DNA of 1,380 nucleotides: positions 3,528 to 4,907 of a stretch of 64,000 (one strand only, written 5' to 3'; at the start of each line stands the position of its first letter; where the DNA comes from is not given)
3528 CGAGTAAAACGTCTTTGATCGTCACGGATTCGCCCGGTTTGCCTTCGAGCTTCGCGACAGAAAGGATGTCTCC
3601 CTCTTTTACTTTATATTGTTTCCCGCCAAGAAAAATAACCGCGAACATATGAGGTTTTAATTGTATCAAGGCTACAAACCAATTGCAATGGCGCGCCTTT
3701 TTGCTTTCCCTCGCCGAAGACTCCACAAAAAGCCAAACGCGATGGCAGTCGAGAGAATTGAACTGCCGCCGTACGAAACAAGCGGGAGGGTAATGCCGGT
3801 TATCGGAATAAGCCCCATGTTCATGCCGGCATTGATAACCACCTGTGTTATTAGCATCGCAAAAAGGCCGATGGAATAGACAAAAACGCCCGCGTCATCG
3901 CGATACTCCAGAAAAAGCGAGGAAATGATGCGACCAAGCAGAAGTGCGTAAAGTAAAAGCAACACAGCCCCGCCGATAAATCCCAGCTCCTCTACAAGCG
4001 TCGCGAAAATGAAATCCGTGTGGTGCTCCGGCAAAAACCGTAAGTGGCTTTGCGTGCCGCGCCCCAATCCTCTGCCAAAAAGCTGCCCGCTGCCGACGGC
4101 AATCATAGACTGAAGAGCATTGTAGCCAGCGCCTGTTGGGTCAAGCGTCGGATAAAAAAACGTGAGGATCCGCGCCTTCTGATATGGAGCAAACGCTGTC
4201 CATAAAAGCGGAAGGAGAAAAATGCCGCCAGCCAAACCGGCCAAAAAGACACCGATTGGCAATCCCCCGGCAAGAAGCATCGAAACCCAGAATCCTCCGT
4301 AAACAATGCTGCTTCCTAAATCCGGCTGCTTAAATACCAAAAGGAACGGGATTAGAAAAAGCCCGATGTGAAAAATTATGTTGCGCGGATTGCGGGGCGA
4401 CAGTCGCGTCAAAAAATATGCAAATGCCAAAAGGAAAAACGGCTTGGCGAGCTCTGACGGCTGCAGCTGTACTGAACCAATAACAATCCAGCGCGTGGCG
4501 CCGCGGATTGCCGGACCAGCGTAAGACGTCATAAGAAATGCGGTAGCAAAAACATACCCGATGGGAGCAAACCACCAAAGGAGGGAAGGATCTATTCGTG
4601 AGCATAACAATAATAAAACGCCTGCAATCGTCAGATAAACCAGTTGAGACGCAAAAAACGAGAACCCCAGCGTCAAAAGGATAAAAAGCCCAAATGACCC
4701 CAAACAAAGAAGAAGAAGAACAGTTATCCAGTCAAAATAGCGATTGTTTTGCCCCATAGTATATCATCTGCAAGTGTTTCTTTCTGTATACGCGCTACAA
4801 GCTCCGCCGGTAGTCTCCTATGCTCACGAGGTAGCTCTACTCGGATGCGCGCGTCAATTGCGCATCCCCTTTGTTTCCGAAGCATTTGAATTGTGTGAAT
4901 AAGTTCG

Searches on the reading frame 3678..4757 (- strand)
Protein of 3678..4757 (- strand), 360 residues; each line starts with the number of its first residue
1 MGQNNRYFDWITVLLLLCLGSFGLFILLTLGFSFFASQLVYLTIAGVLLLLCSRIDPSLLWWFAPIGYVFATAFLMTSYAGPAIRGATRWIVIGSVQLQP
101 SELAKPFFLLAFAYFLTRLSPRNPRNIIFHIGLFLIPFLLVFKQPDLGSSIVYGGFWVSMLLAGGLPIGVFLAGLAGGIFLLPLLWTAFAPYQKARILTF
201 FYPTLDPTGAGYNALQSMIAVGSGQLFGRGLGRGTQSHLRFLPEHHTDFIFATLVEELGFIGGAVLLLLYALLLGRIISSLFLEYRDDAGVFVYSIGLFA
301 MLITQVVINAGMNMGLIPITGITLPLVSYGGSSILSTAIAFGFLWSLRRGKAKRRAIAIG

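Call 13: search_protein_families(library=pfam, proteins=[window:3678-4757:-], max_evalue=0.0001)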
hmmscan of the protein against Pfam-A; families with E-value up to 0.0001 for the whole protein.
seq(360 aa): 1 family
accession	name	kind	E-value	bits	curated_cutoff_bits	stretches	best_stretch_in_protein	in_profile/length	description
PF01098.24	FTSW_RODA_SPOVE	-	2.4e-77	260.8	26.4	1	31-349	34-352/356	Cell cycle protein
